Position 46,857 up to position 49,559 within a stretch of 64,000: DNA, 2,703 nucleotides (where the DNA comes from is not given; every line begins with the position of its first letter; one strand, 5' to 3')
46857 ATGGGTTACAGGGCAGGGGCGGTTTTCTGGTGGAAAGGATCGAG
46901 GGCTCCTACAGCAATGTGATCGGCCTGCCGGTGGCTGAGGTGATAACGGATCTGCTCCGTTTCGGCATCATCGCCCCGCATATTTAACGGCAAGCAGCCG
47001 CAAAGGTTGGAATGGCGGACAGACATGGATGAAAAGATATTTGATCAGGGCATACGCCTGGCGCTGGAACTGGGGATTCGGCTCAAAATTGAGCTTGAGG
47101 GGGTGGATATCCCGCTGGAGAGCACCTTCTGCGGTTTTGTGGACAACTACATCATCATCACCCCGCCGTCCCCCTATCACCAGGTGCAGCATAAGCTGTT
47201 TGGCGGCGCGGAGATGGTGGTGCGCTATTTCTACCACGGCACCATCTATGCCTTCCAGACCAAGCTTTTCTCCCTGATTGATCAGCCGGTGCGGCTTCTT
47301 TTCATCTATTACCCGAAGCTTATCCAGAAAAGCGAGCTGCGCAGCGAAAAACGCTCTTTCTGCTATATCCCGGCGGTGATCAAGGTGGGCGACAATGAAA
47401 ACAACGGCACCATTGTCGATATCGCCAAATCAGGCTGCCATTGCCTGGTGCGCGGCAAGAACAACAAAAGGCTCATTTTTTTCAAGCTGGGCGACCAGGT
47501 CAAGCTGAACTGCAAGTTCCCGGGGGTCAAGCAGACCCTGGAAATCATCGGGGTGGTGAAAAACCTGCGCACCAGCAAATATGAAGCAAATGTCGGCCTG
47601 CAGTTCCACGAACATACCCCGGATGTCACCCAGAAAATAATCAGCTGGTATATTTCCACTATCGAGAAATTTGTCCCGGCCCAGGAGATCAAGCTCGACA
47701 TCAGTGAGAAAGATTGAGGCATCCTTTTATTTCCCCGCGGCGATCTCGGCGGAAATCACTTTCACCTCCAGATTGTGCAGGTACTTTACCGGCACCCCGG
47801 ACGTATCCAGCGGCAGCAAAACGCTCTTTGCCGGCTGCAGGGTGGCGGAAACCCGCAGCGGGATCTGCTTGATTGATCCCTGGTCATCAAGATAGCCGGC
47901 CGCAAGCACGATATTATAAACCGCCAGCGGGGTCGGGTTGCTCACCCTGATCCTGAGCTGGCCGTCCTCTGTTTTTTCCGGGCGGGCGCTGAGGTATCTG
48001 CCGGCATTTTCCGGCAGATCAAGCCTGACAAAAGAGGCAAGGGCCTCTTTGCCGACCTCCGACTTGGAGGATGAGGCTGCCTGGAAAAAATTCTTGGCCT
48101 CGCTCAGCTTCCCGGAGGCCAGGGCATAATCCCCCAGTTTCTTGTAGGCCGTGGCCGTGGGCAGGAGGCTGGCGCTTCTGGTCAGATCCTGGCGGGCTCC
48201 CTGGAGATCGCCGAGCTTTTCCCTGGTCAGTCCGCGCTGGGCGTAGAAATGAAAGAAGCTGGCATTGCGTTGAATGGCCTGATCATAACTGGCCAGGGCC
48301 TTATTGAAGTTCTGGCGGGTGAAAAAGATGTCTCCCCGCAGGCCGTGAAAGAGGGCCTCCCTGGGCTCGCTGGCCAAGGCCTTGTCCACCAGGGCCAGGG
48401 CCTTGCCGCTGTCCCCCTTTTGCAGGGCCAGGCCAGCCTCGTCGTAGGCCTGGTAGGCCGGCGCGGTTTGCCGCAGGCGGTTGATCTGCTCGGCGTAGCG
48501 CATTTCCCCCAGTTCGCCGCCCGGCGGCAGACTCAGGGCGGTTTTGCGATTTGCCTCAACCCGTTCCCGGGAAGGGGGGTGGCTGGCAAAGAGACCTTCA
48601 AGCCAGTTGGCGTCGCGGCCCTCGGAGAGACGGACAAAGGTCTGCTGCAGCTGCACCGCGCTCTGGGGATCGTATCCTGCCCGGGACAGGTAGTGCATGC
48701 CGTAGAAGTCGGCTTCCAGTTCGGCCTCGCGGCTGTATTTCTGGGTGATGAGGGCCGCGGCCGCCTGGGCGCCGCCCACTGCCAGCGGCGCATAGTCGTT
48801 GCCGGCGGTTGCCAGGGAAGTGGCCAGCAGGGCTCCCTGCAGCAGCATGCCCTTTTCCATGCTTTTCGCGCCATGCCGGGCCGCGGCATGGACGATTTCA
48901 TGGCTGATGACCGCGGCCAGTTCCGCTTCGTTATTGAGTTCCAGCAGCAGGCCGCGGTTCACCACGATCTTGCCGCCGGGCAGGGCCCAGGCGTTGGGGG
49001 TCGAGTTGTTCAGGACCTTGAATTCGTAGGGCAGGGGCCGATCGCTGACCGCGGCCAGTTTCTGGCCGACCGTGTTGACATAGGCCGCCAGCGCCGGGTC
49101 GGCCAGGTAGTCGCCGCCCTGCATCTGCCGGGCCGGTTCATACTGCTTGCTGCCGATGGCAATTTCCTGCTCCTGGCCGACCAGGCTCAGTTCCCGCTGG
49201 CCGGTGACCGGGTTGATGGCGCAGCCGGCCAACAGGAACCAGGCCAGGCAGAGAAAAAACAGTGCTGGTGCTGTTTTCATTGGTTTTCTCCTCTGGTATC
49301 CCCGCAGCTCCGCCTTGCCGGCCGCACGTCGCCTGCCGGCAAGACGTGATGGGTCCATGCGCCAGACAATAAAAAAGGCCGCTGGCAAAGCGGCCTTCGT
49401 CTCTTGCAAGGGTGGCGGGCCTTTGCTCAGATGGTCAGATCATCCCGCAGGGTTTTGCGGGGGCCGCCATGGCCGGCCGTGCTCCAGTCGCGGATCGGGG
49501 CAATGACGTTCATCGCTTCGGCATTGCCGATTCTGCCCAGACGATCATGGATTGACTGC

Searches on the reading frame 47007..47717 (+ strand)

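Call 62: search_protein_families(library=pfam, proteins=[window:47007-47717:+], max_evalue=0.01)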
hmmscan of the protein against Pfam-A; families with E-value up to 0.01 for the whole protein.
window:47007-47717:+ (236 aa): 2 families
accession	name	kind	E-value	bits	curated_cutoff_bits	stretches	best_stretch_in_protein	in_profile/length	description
PF12945.12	PilZNR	-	2.1e-13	50.6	23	1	23-103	3-85/85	Flagellar protein YcgR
PF07238.19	PilZ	-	2.7e-09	37.7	22.5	1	111-214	2-99/102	PilZ domain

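Call 75: search_protein_families(library=padloc, proteins=[window:47007-47714:+], max_evalue=0.00001)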
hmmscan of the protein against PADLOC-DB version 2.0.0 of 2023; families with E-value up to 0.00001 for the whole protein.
window:47007-47714:+ (236 aa): 0 families

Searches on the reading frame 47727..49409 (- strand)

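Call 62: search_protein_families(library=pfam, proteins=[window:47727-49409:-], max_evalue=0.01)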
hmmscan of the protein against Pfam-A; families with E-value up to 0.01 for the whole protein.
window:47727-49409:- (560 aa): 11 families
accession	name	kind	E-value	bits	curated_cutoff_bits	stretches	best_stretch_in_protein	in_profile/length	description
PF01435.24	Peptidase_M48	-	1.6e-35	123.1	20.3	1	106-289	2-184/186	Peptidase family M48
PF07719.23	TPR_2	-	1.9e-10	40.5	27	0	353-382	2-31/34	Tetratricopeptide repeat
PF13432.12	TPR_16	-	1.9e-08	35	32.7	1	322-382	1-61/65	Tetratricopeptide repeat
PF00515.34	TPR_1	-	2.6e-08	33.8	27.8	1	355-383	4-32/34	Tetratricopeptide repeat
PF13371.12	TPR_9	-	4.1e-07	30.4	35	1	362-420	5-63/73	Tetratricopeptide repeat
PF13181.12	TPR_8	-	1.7e-06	28.2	25.7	0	357-383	6-32/34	Tetratricopeptide repeat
PF13414.12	TPR_11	-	4.1e-06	26.8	26.8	1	359-400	1-42/42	TPR repeat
PF09976.15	TPR_21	-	7.3e-06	26.3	25.5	1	325-402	120-191/193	Tetratricopeptide repeat-like domain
PF14559.12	TPR_19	-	0.00016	22.3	25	0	328-382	1-55/68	Tetratricopeptide repeat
PF13424.12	TPR_12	-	0.0004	20.9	30.1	0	397-445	14-71/77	Tetratricopeptide repeat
PF13428.12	TPR_14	-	0.0021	19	23.5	0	325-357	8-40/44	Tetratricopeptide repeat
